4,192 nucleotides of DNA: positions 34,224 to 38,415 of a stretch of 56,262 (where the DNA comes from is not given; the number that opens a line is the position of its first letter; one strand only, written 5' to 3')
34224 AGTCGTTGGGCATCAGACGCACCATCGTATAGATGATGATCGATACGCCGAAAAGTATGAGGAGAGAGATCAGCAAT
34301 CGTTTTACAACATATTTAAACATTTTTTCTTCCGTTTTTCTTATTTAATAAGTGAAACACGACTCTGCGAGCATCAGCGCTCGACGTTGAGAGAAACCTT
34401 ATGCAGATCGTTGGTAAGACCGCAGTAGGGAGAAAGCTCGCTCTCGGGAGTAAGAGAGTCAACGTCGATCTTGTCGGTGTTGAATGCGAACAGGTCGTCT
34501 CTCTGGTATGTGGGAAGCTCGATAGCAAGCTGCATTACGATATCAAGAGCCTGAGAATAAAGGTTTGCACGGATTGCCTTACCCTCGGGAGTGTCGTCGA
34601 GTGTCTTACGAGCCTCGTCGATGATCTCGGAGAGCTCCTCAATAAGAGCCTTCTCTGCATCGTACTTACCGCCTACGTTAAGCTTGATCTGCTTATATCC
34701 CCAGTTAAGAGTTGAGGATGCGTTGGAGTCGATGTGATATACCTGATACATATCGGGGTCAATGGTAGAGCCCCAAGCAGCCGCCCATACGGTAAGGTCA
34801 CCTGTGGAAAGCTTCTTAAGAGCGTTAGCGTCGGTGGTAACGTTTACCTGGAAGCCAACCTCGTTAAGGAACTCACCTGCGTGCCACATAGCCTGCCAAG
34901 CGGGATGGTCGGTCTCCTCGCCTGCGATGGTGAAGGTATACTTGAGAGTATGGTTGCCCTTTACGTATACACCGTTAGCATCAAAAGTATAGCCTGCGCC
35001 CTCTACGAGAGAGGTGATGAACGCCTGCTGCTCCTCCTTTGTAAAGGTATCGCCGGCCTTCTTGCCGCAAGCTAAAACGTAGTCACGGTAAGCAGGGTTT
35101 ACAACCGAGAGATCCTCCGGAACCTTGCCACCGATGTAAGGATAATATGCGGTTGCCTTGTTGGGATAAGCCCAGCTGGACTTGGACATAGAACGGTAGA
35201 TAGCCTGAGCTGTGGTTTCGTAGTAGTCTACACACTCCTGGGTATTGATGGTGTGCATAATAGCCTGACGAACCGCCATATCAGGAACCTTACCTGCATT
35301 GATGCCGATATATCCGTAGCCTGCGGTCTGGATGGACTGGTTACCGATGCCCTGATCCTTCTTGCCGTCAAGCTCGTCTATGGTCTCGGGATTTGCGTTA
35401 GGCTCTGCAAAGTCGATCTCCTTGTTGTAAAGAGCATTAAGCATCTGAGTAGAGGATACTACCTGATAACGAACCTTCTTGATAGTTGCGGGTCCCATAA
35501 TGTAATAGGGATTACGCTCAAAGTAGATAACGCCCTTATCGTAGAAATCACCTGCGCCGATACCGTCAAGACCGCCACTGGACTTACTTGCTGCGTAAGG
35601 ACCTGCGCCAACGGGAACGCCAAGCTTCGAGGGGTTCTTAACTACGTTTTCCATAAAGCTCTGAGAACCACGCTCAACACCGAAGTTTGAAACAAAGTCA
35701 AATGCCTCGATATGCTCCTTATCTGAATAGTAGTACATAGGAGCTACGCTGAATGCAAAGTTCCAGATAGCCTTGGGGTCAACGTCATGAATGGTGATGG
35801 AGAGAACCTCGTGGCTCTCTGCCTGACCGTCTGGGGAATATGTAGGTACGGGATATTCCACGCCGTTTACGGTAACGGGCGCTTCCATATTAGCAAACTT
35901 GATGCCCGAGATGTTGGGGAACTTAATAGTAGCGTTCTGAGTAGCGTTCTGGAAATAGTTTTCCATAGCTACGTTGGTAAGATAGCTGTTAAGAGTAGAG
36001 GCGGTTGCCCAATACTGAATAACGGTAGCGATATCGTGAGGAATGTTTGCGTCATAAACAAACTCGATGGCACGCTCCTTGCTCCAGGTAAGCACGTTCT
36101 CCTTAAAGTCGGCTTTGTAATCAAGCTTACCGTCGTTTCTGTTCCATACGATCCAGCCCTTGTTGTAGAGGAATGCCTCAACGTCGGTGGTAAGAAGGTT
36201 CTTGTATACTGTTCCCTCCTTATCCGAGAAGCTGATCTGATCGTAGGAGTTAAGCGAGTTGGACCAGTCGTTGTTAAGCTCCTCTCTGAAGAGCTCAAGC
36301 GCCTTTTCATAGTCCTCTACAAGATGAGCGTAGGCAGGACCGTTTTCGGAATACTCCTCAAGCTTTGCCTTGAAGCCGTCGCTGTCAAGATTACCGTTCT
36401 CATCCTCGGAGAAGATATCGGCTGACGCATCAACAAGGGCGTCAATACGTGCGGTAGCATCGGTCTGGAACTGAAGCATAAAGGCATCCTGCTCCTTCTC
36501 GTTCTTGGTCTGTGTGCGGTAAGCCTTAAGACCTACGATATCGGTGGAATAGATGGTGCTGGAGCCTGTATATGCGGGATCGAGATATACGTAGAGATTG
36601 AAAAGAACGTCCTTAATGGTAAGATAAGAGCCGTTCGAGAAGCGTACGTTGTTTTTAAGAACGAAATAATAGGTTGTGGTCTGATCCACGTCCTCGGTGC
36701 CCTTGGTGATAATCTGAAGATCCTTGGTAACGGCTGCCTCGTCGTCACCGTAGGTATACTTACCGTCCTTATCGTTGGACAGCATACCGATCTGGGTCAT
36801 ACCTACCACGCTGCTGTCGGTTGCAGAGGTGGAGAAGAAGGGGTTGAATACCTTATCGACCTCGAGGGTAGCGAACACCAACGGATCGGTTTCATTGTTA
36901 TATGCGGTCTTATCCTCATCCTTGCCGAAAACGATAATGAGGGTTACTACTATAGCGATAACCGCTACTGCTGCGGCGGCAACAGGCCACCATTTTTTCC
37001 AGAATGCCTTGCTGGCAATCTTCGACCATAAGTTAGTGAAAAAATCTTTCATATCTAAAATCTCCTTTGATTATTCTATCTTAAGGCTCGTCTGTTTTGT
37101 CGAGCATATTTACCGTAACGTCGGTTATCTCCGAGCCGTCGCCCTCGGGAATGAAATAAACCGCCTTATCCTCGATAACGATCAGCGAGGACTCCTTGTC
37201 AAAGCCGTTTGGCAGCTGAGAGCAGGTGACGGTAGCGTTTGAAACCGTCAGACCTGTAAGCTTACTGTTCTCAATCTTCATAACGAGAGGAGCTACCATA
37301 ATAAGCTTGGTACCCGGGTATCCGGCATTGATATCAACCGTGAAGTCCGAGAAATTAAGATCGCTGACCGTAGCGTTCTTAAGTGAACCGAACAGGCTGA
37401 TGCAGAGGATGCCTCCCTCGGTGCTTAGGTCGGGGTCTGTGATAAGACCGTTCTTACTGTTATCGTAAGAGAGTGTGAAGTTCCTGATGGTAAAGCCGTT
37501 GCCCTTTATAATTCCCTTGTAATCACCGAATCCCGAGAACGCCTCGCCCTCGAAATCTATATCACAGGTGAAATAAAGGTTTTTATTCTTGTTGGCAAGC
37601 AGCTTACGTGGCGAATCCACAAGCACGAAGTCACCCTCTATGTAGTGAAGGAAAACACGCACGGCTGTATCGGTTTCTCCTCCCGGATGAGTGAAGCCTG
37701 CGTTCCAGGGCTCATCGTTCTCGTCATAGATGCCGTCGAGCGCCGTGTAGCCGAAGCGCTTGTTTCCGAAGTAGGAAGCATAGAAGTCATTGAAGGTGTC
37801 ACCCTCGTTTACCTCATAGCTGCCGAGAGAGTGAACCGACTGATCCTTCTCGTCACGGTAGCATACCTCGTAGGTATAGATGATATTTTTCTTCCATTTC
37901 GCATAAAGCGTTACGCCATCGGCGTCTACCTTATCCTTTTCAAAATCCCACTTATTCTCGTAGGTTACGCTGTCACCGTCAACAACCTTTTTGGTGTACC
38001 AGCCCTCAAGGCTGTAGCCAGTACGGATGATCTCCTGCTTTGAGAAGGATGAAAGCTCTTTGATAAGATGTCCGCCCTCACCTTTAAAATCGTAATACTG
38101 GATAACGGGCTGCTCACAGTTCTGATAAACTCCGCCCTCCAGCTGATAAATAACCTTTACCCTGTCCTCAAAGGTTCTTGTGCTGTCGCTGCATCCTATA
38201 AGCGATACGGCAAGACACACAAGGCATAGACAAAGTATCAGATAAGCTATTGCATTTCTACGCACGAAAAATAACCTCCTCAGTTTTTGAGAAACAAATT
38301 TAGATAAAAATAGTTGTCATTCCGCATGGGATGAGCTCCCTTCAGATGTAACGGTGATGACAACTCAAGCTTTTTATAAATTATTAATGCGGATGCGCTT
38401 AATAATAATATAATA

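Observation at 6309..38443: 32-kb, 12-gene operon coupling an Opp importer to a giant S8-LRR protease and four giant lipoproteins: a candidate undescribed surface capture/proteolysis/uptake system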

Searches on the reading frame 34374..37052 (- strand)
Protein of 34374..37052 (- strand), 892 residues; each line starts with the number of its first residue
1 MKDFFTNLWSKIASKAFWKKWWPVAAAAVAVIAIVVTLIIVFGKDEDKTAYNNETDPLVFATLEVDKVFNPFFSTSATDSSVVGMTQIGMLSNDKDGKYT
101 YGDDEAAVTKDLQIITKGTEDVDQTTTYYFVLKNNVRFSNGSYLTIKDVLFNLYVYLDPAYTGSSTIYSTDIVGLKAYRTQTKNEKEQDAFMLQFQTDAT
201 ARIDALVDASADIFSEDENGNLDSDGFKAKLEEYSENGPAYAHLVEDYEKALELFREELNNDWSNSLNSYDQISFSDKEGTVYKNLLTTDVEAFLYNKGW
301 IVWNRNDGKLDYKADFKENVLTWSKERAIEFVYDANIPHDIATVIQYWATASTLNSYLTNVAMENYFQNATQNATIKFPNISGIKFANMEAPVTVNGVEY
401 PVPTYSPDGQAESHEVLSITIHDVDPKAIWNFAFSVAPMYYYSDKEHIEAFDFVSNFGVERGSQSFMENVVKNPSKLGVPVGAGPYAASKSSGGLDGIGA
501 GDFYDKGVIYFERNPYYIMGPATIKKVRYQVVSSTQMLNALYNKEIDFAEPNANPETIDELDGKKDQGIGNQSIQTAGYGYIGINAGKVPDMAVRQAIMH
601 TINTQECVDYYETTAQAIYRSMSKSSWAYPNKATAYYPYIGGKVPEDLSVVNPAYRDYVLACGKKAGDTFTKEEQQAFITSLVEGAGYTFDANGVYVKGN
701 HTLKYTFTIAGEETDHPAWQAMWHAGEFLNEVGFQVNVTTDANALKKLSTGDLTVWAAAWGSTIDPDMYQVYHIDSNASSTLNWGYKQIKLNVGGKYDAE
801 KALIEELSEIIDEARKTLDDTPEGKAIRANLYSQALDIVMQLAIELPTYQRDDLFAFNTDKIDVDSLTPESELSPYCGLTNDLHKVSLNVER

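Call 4: search_protein_families(library=pfam, proteins=[window:34374-37052:-], max_evalue=0.01)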
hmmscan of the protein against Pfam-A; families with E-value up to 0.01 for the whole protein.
window:34374-37052:- (892 aa): 1 family
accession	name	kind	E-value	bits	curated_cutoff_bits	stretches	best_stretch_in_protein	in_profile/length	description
PF00496.27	SBP_bac_5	-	3e-29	102.7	32.4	2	476-778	111-364/368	Bacterial extracellular solute-binding proteins, family 5 Middle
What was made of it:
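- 34374..37052 (-): g2: oversized (892 aa) family-5 solute-binding protein with an N-terminal TM anchor and an insertion of about 300 aa. Pfam SBP_bac_5 3e-29 (call 4).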

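Call 27: search_protein_families(library=ncbifam, proteins=[window:34374-37052:-], max_evalue=0.01)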
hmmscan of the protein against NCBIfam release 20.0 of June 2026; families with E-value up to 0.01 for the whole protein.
window:34374-37052:- (892 aa): 3 families
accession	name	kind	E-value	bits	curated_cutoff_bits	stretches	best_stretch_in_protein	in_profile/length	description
NF045467.1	Opp4A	equivalog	1.3e-17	63.3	650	2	508-639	223-366/556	oligopeptide ABC transporter substrate-binding protein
TIGR04028.1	SBP_KPN_01854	hypoth_equivalog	8.9e-08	31.1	468.5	1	675-857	320-486/509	TIGR04028 family ABC transporter substrate-binding protein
NF011689.0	PRK15109.1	equivalog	0.00023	20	560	1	507-638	227-361/547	ABC transporter substrate-binding protein SapA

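Call 29: find_homologous_proteins(query=window:34374-37052:-)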
Query window:34374-37052:- (892 aa): 3391 proteins with E <= 0.001 among 8000 candidates; the best 120 are listed.
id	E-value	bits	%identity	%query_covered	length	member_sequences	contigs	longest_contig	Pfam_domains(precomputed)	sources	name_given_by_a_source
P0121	0.0e+0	1993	98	100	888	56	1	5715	PF00496.28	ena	-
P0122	0.0e+0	1831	91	100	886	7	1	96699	PF00496.28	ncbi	-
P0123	0.0e+0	1824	90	100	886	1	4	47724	PF00496.28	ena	-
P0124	0.0e+0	1823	90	100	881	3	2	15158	PF00496.28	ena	-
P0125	0.0e+0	1820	90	100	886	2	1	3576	PF00496.28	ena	-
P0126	0.0e+0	1817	90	100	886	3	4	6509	PF00496.28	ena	-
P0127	0.0e+0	1797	89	100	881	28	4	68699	PF00496.28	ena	-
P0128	0.0e+0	1783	89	100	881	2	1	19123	PF00496.28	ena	-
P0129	0.0e+0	1780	88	100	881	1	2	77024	PF00496.28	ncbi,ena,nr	ncbi:MAG: hypothetical protein IKC32_05130 [Clostridia bacterium]|nr:hypothetical protein [Clostridi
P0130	0.0e+0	1777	88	100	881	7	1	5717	PF00496.28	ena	-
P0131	0.0e+0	1771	88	100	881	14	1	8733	PF00496.28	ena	-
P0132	0.0e+0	1756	87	100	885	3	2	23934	PF00496.28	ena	-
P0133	0.0e+0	1747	87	100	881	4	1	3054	PF00496.28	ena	-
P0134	0.0e+0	1745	87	100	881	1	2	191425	PF00496.28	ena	-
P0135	0.0e+0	1742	86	100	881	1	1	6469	PF00496.28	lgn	-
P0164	0.0e+0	1311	69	98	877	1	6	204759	PF00496.28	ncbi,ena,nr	ncbi:MAG: hypothetical protein IJX91_04710 [Clostridia bacterium]|nr:hypothetical protein [Clostridi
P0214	0.0e+0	1232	64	96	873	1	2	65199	PF00496.28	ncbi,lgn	-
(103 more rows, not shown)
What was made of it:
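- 34374..37052 (-): The family is 865-900 aa and 64-98% identical among the 120 best hits (call 29).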

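Call 30: find_encoding_contigs(protein=P0214, flank=10000, max_places=1)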
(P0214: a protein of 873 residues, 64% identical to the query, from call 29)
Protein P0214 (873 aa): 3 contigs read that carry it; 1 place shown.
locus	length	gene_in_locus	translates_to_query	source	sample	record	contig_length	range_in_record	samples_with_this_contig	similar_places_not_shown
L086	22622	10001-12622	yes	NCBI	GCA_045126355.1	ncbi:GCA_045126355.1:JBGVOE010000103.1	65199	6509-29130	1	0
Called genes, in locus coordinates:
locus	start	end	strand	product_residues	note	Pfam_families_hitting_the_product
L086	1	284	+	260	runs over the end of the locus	PF04018:VCA0040-like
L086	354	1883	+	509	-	PF00931:NB-ARC (faint), PF01580:FtsK_SpoIIIE (faint), PF02463:SMC_N (weak), PF03193:RsgA_GTPase (faint), PF13476:AAA_23 (faint), PF00005:ABC_tran, PF12848:ABC_tran_Xtn, PF00005:ABC_tran, +9 more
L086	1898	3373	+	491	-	PF14262:Cthe_2159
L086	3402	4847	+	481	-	PF01546:Peptidase_M20, PF07687:M20_dimer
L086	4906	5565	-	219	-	-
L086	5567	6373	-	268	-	PF16481:DUF5058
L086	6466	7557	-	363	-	PF04551:GcpE, PF26540:GcpE_C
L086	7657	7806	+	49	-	PF00471:Ribosomal_L33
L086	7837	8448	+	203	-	PF13483:Lactamase_B_3 (weak), PF23023:Anti-Pycsar_Apyc1, PF00753:Lactamase_B, PF12706:Lactamase_B_2 (weak)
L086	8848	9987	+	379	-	-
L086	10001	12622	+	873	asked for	PF00496:SBP_bac_5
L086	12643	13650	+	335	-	PF19300:BPD_transp_1_N (weak), PF00528:BPD_transp_1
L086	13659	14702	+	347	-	PF12911:OppC_N, PF00528:BPD_transp_1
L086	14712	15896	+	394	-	PF00005:ABC_tran, PF13304:AAA_21 (faint), PF08352:oligo_HPY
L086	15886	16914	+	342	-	PF00005:ABC_tran, PF13304:AAA_21 (faint), PF08352:oligo_HPY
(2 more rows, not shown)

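Call 31: find_encoding_contigs(protein=P0164, flank=10000, max_places=1)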
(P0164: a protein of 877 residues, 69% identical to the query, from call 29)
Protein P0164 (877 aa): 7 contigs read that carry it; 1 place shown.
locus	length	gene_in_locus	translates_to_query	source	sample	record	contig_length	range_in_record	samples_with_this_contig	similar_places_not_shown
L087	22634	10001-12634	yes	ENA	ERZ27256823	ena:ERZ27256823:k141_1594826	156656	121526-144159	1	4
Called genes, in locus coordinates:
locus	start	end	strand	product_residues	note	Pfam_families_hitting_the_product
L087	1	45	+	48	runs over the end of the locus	-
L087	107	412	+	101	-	-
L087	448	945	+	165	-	-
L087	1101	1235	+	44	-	-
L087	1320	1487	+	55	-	-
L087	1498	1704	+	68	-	-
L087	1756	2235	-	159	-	PF07553:Lipoprotein_Ltp (faint)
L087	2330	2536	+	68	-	PF13560:HTH_31 (weak), PF12844:HTH_19, PF13443:HTH_26 (weak), PF01381:HTH_3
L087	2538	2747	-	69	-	-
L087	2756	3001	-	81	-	PF01381:HTH_3 (weak), PF13443:HTH_26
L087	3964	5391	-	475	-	-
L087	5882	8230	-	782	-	PF04389:Peptidase_M28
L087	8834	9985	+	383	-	PF09479:Flg_new (weak)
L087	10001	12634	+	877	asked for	PF00496:SBP_bac_5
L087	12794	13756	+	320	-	PF00528:BPD_transp_1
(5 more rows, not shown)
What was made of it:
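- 5' end: a g1-like gene, the binding protein, oppB and oppC are conserved, with unrelated flanks, in one low-GC and one high-GC lineage (calls 30, 31). The flanks differ between genomes (calls 30, 31).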

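Call 45: search_solved_structures(query=window:34374-37052:-, max_evalue=0.001, show_alignments=1)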
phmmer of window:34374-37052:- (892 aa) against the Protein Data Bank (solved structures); distinct sequences matched with E-value up to 0.001: 0.
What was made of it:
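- On PepT/Opp-Dpp family ABC importers (TC 3.A.1.5): The sequence is too divergent to map ligand-contact residues (call 45).
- The binding protein is too divergent to read its ligand. phmmer finds no PDB hit, and the NCBIfam Opp4A score is far below its cut-off (calls 27, 45).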

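Call 47: search_solved_structures(query=A4, max_evalue=0.01, show_alignments=1)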
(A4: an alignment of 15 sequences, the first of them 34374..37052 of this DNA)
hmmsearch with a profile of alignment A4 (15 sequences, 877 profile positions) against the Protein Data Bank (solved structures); distinct sequences matched with E-value up to 0.01: 9.
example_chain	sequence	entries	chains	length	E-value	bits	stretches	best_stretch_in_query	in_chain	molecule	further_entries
5u4o_A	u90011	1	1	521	7e-08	34.2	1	499-627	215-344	ABC transporter substrate-binding protein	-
9p48_A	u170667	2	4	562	5.1e-07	31.4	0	105-157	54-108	Peptide ABC transporter, peptide-binding protein OppA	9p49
6wm6_A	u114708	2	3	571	0.00016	23.1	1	513-594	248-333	Extracellular solute-binding protein, family 5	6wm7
8upi_A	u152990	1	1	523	0.00074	20.9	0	498-626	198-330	Peptide ABC transporter substrate-binding protein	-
4ofl_A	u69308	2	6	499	0.0032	18.8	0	113-142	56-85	Extracytoplasmic Nickel-Binding Protein YpYntA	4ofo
6tfq_A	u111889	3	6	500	0.0036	18.6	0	502-601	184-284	ABC transporter substrate-binding protein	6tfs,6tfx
3ry3_A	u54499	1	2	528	0.0039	18.5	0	113-142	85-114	Putative solute-binding protein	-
3tpa_A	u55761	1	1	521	0.0047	18.3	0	499-600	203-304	Heme-binding protein A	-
5f1q_A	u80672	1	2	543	0.0093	17.3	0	496-626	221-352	Periplasmic dipeptide transport protein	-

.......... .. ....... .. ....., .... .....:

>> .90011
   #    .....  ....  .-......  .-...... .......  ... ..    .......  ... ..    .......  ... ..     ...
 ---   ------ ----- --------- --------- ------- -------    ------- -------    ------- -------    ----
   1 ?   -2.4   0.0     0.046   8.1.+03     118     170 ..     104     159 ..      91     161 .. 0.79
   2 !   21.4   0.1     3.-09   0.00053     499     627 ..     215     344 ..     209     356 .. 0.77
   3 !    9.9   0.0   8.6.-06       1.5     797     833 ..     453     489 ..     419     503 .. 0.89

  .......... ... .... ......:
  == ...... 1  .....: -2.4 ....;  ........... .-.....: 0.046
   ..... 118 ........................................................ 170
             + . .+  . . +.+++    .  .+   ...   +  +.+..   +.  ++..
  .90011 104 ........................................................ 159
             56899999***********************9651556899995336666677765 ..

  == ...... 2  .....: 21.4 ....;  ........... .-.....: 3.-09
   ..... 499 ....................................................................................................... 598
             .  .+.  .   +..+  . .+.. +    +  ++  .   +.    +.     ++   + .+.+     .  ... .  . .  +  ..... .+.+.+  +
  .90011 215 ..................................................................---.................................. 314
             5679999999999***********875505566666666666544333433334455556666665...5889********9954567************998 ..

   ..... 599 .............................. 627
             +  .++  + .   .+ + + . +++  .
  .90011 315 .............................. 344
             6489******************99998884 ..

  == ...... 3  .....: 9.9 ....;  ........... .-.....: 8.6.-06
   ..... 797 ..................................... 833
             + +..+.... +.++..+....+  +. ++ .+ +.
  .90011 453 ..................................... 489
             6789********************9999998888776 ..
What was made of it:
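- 34374..37052 (-): A family profile aligns to PDB cluster-C binding proteins in three pieces, which places the insertion between about residues 170 and 499 (call 47).
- On PepT/Opp-Dpp family ABC importers (TC 3.A.1.5): The family profile hits PDB cluster-C binding proteins (call 47).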

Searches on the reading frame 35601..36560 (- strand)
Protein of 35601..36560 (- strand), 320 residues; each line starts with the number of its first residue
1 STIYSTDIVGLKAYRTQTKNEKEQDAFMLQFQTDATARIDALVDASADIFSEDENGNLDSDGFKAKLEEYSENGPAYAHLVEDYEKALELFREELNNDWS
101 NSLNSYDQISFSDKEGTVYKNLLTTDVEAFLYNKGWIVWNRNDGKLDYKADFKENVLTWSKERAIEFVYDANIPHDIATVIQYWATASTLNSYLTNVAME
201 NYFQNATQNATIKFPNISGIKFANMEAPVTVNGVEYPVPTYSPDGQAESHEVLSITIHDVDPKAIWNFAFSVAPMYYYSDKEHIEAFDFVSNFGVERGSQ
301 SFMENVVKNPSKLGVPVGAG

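Call 88: search_protein_families(library=pfam, proteins=[window:35601-36560:-], max_evalue=1)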
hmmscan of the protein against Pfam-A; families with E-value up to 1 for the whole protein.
window:35601-36560:- (320 aa): 3 families
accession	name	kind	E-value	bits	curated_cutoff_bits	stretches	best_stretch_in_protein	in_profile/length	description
PF05265.19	DUF723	-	0.023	15.1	20.9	1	202-232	4-34/60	Protein of unknown function (DUF723)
PF05685.18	Uma2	-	0.089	12.7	27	1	64-101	112-148/172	Putative restriction endonuclease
PF05234.16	UAF_Rrn10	-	0.15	12.7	20.8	0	165-195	56-87/122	UAF complex subunit Rrn10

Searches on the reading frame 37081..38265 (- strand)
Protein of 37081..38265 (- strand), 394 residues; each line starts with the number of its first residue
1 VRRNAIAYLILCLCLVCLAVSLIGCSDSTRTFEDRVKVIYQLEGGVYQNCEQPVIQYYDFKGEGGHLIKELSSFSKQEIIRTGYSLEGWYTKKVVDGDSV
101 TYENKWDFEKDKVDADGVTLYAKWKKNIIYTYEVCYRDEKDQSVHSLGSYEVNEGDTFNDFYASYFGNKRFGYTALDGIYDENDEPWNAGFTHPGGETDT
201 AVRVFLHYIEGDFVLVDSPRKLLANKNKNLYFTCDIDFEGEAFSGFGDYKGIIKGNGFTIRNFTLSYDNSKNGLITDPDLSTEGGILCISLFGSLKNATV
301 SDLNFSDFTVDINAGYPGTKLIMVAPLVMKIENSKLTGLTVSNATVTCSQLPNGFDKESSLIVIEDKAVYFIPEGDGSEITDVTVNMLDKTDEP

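Call 4: search_protein_families(library=pfam, proteins=[window:37081-38265:-], max_evalue=0.01)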
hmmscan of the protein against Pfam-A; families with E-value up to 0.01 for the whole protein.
window:37081-38265:- (394 aa): 1 family
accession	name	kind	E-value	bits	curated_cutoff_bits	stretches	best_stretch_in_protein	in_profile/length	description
PF09479.16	Flg_new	-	8.2e-06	26.3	27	1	77-123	26-65/65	Listeria-Bacteroides repeat domain (List_Bact_rpt)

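Call 27: search_protein_families(library=ncbifam, proteins=[window:37081-38265:-], max_evalue=0.01)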
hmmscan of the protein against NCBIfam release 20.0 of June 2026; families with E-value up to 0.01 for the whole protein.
window:37081-38265:- (394 aa): 2 families
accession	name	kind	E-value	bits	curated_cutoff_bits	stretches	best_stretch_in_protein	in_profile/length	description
NF033189.1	internalin_A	exception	6.4e-06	24.7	1600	1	80-129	665-707/799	class 1 internalin InlA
NF033188.1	internalin_H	exception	4.1e-05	22.4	1050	1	80-128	373-414/548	InlH/InlC2 family class 1 internalin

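Call 71: search_solved_structures(query=window:37081-38265:-, max_evalue=1)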
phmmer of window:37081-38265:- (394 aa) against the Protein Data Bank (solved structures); distinct sequences matched with E-value up to 1: 7.
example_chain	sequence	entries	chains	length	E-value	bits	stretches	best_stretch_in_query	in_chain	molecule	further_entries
4zdf_A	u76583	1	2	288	0.085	14.9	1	208-263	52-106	3,2-trans-enoyl-CoA isomerase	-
1hno_A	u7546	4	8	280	0.087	14.8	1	208-263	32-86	D3,D2-ENOYL COA ISOMERASE ECI1 | enoyl-CoA isomerase; Eci1p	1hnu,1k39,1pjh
9fgz_A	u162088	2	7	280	0.087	14.8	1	208-263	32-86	3,2-trans-enoyl-CoA isomerase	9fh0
4zdb_A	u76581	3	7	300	0.1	14.6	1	208-263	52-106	3,2-trans-enoyl-CoA isomerase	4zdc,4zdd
4zde_A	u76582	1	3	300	0.11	14.6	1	208-263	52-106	3,2-trans-enoyl-CoA isomerase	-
8avh_A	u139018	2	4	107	0.39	12.7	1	61-111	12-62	Heme-degrading monooxygenase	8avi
2y5p_A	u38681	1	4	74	0.59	12.1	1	80-126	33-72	INTERNALIN B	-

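Call 75: search_protein_families(library=phrogs, proteins=[window:37081-38265:-], max_evalue=0.001)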
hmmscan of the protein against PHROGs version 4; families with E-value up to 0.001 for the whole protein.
window:37081-38265:- (394 aa): 0 families

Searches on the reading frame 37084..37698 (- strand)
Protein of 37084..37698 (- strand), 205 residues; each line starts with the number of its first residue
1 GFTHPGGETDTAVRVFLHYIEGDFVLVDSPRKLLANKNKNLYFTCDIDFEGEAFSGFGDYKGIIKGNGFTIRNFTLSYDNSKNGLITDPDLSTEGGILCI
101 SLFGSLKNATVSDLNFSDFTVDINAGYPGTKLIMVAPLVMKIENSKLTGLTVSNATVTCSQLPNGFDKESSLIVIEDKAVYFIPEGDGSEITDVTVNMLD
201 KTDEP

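Call 88: search_protein_families(library=pfam, proteins=[window:37084-37698:-], max_evalue=1)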
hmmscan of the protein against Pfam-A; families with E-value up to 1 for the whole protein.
window:37084-37698:- (205 aa): 1 family
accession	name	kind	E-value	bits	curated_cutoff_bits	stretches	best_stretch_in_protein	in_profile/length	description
PF07581.17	Glug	-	0.097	13.6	20.5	0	95-113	6-25/28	The GLUG motif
